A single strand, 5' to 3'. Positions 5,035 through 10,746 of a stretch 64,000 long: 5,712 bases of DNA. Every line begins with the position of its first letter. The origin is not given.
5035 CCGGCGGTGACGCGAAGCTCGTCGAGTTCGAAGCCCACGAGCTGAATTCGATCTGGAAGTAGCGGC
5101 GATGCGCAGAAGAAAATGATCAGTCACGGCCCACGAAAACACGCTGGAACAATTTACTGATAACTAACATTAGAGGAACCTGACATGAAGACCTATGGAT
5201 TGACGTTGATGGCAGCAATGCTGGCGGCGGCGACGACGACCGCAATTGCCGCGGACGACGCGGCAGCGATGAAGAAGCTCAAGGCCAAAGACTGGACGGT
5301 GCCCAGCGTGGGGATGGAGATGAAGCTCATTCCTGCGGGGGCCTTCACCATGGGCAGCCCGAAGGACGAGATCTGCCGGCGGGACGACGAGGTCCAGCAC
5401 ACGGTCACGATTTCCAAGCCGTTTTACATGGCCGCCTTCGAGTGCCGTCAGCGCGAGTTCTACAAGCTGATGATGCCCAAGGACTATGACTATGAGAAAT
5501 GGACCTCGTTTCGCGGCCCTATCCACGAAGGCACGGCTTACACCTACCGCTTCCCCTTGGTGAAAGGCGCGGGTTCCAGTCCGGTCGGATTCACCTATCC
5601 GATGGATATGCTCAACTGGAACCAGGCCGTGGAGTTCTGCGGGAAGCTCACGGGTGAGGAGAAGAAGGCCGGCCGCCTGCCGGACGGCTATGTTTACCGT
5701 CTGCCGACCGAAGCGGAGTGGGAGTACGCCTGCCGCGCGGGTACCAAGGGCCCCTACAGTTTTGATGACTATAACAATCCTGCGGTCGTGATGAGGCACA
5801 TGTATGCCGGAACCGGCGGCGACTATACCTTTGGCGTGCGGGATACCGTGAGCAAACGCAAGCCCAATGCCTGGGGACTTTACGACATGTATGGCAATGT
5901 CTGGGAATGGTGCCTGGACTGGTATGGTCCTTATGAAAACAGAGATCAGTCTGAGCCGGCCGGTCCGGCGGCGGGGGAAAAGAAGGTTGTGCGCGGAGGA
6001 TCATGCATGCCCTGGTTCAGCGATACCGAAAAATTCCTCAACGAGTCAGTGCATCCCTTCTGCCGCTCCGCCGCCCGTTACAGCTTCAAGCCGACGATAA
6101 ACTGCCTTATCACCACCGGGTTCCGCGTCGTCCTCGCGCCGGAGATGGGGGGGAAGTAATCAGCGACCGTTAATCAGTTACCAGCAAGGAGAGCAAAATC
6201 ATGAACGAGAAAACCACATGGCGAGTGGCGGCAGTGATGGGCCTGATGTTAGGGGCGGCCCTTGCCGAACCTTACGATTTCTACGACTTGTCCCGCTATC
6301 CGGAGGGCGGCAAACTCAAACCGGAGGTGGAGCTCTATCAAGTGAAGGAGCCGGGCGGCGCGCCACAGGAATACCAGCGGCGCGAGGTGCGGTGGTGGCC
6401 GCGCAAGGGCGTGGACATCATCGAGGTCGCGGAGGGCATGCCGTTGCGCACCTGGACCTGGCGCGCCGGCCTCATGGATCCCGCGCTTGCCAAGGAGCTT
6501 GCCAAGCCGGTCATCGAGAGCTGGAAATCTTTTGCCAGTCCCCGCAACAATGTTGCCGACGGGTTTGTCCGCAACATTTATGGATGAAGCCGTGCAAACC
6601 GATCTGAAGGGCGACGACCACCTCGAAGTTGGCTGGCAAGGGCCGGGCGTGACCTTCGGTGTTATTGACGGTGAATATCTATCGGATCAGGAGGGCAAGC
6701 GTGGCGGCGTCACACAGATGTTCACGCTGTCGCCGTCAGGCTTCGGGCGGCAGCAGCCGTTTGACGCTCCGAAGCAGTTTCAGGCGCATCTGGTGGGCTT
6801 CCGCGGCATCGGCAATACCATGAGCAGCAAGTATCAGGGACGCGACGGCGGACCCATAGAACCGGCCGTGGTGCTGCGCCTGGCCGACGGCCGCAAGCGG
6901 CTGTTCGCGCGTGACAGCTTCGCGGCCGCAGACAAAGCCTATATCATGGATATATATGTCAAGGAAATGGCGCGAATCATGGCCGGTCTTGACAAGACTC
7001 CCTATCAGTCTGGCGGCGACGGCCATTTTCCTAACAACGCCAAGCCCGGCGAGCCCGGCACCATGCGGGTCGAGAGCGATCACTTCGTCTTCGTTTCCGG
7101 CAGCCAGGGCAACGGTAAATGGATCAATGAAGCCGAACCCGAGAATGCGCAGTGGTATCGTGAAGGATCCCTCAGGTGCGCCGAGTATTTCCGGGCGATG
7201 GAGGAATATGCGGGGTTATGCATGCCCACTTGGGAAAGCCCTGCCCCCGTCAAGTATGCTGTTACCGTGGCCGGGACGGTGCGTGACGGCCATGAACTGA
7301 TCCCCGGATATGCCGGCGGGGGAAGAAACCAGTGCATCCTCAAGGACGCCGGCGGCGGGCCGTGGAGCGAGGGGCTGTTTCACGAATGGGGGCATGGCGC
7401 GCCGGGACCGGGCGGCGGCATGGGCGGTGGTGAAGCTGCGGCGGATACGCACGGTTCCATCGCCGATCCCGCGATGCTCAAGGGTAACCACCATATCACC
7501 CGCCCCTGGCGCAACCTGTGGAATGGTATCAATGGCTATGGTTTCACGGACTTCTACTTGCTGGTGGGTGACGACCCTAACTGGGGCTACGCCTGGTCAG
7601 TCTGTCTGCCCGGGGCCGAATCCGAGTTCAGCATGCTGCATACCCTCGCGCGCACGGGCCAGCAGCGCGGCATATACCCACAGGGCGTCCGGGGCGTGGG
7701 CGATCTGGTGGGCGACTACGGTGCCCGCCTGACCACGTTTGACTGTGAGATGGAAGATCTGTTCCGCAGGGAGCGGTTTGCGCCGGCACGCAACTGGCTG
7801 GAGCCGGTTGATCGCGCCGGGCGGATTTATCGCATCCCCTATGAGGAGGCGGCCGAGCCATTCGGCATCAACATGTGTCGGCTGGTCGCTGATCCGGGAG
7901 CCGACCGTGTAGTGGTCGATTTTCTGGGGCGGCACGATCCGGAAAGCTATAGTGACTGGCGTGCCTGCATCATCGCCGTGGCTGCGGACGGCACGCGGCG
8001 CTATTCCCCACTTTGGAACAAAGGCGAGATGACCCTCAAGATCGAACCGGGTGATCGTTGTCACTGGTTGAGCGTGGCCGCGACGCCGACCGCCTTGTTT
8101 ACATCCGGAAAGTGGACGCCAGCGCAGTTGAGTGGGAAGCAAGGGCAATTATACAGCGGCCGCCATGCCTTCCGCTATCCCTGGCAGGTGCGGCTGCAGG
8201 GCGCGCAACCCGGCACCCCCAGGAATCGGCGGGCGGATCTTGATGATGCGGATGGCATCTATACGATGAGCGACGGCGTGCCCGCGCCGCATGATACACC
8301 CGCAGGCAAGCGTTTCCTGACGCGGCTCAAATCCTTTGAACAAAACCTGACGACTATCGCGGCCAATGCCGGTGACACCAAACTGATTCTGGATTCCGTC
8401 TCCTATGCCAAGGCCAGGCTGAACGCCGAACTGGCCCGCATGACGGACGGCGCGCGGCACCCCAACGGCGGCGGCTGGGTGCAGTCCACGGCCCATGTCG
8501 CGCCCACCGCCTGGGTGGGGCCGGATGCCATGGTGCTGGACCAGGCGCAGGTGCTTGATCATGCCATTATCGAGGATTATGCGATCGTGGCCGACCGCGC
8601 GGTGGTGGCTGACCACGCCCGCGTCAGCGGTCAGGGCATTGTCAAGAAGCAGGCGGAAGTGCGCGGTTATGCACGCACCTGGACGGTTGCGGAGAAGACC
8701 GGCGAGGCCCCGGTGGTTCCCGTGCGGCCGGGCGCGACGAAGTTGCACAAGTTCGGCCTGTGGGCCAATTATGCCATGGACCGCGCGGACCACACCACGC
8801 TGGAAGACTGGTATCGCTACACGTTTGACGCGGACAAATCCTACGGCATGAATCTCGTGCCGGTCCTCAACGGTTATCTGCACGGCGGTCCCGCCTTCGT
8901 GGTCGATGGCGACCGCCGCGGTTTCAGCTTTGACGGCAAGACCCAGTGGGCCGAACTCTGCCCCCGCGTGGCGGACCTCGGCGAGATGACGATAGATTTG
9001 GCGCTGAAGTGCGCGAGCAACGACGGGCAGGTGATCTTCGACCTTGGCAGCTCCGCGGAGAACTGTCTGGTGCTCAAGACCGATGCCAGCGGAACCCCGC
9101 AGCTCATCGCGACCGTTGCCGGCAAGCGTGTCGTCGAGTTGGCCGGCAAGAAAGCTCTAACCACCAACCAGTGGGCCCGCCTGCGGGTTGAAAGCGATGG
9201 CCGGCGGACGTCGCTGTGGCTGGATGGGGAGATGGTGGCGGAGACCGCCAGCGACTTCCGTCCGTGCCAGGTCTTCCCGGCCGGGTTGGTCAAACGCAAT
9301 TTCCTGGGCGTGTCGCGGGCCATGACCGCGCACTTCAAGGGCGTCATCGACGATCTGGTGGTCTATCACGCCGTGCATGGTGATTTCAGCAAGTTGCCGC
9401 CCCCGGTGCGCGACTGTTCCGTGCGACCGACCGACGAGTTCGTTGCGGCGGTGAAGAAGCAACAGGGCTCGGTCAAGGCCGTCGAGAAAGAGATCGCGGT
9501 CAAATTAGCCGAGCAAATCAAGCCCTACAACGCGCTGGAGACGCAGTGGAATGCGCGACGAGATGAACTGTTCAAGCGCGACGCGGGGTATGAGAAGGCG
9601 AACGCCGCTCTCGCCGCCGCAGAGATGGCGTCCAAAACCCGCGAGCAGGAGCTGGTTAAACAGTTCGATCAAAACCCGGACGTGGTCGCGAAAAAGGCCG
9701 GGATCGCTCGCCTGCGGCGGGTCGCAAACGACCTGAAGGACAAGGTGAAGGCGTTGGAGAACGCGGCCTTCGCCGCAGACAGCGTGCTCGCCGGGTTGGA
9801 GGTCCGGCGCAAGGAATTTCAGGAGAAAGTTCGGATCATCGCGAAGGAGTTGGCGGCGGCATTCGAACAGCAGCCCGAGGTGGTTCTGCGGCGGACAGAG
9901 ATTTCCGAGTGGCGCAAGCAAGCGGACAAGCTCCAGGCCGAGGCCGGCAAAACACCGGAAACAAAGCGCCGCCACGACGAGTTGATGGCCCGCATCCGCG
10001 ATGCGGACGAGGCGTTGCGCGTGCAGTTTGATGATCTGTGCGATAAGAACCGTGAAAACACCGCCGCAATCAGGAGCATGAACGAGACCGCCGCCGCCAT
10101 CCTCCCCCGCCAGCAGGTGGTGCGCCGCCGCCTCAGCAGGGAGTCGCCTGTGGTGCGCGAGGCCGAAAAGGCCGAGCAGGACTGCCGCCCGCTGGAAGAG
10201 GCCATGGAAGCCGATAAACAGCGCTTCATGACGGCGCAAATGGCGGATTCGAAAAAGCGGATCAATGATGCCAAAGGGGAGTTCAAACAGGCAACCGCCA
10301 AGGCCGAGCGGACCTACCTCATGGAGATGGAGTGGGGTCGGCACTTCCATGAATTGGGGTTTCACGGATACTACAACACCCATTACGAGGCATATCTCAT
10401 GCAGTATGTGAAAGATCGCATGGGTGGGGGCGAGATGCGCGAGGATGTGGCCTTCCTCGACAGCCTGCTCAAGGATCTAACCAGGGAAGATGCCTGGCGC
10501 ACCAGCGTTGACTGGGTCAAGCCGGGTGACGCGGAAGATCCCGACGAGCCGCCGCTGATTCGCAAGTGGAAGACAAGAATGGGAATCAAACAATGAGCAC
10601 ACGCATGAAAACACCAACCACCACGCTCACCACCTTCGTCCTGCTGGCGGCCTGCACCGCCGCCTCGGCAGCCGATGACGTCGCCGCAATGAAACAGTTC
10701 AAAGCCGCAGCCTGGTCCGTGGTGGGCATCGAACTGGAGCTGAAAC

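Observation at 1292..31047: Repeated secreted two-gene cassette: giant HEXXH peptidase-like protein plus non-catalytic FGE/C-lectin-fold partner (best candidate for an undescribed system)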

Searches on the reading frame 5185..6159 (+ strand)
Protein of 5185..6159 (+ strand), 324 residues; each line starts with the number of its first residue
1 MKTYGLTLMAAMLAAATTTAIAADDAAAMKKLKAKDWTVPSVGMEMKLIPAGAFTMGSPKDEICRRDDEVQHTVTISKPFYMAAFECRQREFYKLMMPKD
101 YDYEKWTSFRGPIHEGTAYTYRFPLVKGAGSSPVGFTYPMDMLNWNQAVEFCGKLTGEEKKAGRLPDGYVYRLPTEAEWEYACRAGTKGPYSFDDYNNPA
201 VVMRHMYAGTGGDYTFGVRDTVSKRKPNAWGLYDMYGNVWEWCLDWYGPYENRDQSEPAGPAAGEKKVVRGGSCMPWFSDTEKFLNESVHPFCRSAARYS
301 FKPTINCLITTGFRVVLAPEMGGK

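Call 4: search_protein_families(library=pfam, proteins=[window:5185-6159:+], max_evalue=0.01)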
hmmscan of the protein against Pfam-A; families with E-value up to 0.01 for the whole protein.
window:5185-6159:+ (324 aa): 1 family
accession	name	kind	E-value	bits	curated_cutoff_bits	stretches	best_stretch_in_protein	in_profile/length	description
PF03781.23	FGE-sulfatase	-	6.2e-38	131.4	23.3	1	45-316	4-254/255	Sulfatase-modifying factor enzyme 1-like domain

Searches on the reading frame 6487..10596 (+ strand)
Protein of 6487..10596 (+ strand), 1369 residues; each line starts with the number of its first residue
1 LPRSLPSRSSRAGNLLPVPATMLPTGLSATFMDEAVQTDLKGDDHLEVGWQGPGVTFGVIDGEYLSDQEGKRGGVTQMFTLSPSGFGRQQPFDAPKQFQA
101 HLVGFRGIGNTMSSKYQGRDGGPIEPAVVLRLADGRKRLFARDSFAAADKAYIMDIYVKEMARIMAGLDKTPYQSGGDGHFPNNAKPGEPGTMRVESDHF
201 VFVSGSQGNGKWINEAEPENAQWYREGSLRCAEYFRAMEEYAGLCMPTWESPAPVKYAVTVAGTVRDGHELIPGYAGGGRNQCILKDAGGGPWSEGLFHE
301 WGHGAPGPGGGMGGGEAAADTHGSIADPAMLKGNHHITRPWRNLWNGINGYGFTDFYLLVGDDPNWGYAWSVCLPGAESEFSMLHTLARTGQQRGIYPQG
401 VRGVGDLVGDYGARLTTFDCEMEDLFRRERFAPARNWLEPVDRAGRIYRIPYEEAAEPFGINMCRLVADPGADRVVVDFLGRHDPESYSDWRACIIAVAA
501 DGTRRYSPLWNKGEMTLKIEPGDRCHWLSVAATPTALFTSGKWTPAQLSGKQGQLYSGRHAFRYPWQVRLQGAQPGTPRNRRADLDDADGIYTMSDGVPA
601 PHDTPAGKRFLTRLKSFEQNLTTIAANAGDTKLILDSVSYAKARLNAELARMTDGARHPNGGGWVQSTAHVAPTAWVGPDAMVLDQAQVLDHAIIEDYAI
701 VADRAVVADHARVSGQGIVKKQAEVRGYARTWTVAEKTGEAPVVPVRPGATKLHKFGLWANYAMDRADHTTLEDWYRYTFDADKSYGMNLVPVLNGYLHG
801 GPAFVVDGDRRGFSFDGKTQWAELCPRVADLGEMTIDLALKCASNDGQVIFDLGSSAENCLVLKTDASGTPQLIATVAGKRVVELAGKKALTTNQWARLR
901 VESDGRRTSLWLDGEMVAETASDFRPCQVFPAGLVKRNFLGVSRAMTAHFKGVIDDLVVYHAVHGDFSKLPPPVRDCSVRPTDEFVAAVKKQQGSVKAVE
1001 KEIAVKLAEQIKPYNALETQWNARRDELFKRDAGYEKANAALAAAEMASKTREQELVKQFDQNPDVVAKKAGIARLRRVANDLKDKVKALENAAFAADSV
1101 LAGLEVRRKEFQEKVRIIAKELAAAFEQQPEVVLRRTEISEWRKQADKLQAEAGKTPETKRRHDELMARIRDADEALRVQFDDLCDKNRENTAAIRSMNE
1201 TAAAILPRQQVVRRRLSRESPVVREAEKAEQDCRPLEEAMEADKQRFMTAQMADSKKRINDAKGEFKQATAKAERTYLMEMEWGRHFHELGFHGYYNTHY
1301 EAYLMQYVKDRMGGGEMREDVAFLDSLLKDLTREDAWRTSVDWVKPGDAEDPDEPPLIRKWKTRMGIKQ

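Call 4: search_protein_families(library=pfam, proteins=[window:6487-10596:+], max_evalue=0.01)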
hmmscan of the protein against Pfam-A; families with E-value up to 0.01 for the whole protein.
window:6487-10596:+ (1369 aa): 4 families
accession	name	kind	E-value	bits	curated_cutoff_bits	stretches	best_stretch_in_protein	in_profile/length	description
PF19527.4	DUF6055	-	7.2e-16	58.6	27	1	406-575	252-415/417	Family of unknown function (DUF6055)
PF13385.13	Laminin_G_3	-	5.9e-08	33.4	27.6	1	817-961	2-142/151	Concanavalin A-like lectin/glucanases superfamily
PF02210.31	Laminin_G_2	-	0.00022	22.1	22.9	1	849-959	9-123/126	Laminin G domain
PF00132.30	Hexapep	-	0.006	16.7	27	0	675-708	2-35/36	Bacterial transferase hexapeptide (six repeats)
